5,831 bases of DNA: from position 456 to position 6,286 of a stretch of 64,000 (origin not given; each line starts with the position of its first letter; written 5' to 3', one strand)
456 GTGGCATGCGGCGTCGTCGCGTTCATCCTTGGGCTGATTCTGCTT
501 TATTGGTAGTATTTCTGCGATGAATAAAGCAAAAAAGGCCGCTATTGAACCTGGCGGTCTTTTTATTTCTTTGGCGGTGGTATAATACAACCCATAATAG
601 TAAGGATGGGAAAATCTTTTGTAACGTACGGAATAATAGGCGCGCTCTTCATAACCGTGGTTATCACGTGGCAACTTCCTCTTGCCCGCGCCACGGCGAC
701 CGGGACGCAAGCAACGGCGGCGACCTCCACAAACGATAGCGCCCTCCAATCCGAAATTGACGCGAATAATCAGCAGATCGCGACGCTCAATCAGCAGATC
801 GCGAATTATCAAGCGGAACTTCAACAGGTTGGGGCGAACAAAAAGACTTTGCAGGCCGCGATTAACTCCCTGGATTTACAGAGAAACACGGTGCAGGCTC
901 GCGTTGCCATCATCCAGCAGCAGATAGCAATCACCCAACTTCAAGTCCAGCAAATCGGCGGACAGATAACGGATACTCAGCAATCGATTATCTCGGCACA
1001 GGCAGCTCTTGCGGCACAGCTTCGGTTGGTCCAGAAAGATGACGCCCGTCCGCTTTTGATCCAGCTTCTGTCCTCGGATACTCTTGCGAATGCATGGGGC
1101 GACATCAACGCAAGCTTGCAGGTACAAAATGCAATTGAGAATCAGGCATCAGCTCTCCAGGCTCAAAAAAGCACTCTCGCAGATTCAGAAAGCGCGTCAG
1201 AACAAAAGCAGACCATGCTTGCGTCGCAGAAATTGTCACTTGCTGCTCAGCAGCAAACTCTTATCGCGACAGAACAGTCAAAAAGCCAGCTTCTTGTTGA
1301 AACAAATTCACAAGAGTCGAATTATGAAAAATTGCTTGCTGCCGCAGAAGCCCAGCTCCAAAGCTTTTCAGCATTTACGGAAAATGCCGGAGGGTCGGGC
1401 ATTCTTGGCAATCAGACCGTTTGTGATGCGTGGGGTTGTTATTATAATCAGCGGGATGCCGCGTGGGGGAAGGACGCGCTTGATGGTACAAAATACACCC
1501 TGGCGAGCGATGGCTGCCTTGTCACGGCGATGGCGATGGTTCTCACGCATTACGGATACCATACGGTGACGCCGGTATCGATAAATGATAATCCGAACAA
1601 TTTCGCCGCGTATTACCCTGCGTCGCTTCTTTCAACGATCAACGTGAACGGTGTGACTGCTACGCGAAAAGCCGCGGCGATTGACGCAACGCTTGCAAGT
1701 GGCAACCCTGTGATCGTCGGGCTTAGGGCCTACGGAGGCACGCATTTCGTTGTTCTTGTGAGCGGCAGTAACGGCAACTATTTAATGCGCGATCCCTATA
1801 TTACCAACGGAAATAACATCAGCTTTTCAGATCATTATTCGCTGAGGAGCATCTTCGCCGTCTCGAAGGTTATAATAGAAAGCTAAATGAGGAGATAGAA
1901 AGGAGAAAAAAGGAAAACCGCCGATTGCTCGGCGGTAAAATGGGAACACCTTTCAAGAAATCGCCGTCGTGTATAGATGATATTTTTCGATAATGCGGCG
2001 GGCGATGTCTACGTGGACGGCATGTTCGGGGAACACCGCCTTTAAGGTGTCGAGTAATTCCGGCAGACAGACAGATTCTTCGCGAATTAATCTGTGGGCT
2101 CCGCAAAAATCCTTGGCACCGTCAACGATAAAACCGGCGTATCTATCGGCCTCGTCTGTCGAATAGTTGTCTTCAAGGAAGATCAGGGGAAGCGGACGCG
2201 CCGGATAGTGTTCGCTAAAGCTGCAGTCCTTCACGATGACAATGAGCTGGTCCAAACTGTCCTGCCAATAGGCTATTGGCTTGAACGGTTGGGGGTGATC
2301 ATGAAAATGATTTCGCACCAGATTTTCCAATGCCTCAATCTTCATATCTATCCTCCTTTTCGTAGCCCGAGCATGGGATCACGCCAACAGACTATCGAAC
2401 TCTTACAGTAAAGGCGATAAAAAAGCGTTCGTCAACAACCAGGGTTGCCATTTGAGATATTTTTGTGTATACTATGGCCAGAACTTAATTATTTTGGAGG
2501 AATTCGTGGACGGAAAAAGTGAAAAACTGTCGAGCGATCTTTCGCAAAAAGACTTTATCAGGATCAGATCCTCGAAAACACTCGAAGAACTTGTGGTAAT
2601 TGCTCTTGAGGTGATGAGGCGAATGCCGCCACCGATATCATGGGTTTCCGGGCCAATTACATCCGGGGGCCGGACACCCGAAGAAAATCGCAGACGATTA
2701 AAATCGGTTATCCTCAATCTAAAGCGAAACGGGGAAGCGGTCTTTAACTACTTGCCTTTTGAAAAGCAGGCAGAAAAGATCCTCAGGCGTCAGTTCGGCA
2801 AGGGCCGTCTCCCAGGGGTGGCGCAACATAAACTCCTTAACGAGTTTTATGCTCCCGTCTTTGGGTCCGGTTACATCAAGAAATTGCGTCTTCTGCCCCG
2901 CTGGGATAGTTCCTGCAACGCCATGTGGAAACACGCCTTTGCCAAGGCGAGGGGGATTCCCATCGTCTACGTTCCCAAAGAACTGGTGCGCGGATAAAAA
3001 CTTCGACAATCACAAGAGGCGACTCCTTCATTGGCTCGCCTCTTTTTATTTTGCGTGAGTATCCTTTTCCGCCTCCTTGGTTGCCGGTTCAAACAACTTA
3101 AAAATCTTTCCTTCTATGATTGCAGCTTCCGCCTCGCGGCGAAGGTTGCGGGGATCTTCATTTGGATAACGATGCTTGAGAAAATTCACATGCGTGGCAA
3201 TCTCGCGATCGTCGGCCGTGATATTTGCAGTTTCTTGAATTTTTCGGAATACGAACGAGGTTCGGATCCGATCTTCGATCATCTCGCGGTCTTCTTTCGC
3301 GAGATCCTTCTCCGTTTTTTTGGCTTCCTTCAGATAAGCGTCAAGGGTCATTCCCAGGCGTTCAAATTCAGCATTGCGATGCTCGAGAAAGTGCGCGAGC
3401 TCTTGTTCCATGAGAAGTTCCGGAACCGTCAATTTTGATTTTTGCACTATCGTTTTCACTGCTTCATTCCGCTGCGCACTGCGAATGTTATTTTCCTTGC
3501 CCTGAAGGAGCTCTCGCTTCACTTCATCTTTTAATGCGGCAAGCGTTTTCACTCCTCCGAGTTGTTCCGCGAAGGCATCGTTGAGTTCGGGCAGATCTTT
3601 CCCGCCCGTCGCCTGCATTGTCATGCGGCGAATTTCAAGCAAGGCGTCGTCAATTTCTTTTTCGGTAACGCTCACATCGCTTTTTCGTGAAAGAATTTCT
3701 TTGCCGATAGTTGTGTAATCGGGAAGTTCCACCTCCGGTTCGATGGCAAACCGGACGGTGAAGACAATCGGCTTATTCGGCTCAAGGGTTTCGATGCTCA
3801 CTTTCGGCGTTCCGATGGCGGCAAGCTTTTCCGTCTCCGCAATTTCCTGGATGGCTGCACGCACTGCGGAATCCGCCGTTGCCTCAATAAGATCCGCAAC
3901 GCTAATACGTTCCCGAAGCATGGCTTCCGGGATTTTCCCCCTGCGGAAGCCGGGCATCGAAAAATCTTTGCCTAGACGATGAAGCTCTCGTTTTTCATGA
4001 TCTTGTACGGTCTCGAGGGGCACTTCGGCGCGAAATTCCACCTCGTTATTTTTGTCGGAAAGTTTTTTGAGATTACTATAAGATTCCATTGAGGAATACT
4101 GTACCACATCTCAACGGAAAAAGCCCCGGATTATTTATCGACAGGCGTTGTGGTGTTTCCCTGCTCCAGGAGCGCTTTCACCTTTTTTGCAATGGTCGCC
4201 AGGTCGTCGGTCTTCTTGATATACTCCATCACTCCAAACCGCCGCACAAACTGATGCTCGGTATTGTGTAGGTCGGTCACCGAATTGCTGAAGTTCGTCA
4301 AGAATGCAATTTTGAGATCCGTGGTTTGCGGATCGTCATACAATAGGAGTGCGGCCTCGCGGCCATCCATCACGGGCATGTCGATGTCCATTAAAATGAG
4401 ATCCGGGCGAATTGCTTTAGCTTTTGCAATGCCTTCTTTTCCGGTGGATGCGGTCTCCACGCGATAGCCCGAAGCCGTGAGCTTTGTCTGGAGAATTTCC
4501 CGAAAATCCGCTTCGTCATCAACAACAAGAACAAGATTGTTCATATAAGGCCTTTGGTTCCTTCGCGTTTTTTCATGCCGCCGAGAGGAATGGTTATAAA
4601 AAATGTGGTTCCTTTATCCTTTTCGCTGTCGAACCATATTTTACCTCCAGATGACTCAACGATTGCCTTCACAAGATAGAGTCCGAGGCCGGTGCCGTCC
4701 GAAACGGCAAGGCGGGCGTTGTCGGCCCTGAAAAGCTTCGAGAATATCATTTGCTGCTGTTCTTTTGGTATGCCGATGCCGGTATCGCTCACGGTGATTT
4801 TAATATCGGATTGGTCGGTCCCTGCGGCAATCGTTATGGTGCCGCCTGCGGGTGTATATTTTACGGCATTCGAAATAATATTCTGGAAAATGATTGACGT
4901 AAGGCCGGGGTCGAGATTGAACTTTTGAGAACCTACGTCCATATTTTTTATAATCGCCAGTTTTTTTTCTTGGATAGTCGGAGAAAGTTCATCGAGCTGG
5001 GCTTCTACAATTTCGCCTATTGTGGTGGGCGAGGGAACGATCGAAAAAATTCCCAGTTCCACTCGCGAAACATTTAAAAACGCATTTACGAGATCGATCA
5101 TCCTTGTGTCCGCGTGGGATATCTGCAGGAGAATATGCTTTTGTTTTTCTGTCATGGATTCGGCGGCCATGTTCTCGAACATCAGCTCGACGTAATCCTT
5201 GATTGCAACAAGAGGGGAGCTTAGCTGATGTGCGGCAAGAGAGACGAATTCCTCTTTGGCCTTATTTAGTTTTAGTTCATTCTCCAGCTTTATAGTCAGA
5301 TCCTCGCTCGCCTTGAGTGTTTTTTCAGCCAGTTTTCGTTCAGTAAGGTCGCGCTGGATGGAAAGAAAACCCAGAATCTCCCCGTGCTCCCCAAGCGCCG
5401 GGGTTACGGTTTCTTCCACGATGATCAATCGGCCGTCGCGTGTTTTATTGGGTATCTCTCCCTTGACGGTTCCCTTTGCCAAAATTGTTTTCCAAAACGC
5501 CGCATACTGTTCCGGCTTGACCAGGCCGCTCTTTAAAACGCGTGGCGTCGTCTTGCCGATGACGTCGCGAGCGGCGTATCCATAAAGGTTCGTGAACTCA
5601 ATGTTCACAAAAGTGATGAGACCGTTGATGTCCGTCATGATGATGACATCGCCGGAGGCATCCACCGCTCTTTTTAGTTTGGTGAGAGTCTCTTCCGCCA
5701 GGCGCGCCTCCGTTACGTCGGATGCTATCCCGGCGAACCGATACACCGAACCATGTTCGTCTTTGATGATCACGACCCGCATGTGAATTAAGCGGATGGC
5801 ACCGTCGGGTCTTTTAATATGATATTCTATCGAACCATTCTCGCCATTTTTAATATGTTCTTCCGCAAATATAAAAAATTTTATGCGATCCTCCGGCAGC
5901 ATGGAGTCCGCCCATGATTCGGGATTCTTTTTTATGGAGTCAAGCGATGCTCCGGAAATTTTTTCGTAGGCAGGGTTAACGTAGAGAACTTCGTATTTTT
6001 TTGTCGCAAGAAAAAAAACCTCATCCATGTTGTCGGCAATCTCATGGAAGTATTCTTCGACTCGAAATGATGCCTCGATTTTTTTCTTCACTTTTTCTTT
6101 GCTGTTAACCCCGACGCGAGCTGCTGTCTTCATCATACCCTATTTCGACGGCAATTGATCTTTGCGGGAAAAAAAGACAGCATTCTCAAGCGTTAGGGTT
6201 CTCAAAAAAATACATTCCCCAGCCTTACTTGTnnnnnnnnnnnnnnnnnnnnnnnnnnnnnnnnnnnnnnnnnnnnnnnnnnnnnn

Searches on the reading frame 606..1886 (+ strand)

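Call 5: search_protein_families(library=pfam, proteins=[window:606-1886:+], max_evalue=0.001)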
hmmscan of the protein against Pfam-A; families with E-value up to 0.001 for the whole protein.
window:606-1886:+ (426 aa): 2 families
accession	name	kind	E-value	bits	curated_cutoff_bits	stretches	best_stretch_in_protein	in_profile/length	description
PF13529.12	Peptidase_C39_2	-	3e-07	31.5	24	1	279-398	5-143/143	Peptidase_C39 like family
PF03412.21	Peptidase_C39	-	0.00023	21.5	22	0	302-403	11-109/133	Peptidase C39 family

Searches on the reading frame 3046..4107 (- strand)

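Call 5: search_protein_families(library=pfam, proteins=[window:3046-4107:-], max_evalue=0.001)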
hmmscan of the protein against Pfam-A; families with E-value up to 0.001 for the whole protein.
window:3046-4107:- (353 aa): 2 families
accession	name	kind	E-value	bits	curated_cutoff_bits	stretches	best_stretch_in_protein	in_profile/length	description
PF05697.18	Trigger_N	-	6.5e-27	95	22.2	1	18-156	8-141/144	Bacterial trigger factor protein (TF)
PF05698.19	Trigger_C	-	7.4e-19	68.8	22.7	1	188-319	1-131/162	Bacterial trigger factor protein (TF) C-terminus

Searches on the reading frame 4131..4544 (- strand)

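Call 75: search_protein_families(library=pfam, proteins=[window:4131-4544:-], max_evalue=0.001)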
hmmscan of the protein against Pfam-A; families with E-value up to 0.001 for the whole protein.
window:4131-4544:- (137 aa): 1 family
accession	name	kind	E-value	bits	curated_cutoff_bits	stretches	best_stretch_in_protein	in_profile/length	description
PF00072.30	Response_reg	-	9.9e-19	68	30.2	1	5-122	1-110/111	Response regulator receiver domain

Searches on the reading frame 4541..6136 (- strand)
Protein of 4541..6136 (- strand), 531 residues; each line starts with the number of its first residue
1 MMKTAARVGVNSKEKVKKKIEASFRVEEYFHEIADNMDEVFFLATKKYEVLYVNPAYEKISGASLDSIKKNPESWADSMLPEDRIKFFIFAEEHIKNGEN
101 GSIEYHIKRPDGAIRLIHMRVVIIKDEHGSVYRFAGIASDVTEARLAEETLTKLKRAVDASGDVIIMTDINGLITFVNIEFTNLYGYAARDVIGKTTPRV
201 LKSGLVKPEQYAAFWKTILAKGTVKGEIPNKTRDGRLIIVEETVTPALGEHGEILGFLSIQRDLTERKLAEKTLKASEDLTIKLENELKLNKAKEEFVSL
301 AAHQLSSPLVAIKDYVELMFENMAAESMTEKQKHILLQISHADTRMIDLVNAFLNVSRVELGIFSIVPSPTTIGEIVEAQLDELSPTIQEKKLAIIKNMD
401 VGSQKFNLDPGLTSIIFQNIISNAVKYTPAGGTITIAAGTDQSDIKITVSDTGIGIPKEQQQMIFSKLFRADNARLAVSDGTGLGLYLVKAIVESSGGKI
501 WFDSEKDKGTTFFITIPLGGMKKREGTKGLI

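Call 5: search_protein_families(library=pfam, proteins=[window:4541-6136:-], max_evalue=0.001)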
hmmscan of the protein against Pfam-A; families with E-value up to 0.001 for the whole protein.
window:4541-6136:- (531 aa): 8 families
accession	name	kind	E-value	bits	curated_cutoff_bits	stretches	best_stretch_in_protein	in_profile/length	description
PF02518.31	HATPase_c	-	1e-27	97.2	26.4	1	415-518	8-109/111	Histidine kinase-, DNA gyrase B-, and HSP90-like ATPase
PF08447.18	PAS_3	-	1e-24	87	25.6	2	51-138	2-89/89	PAS fold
PF00989.32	PAS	-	4.2e-23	82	22.6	2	153-263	2-112/113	PAS fold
PF13426.13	PAS_9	-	1.1e-20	74.3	27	2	164-266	3-103/103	PAS domain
PF08448.16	PAS_4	-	1.4e-20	74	23.1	2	158-268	1-109/110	PAS fold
PF13188.13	PAS_8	-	2.5e-09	37.1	21.8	0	28-68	1-38/65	PAS domain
PF00512.31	HisKA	-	1.1e-06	29.1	26.9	1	293-361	1-65/66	His Kinase A (phospho-acceptor) domain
PF13581.12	HATPase_c_2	-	0.00089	19.7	27.4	0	418-495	41-111/127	Histidine kinase-like ATPase domain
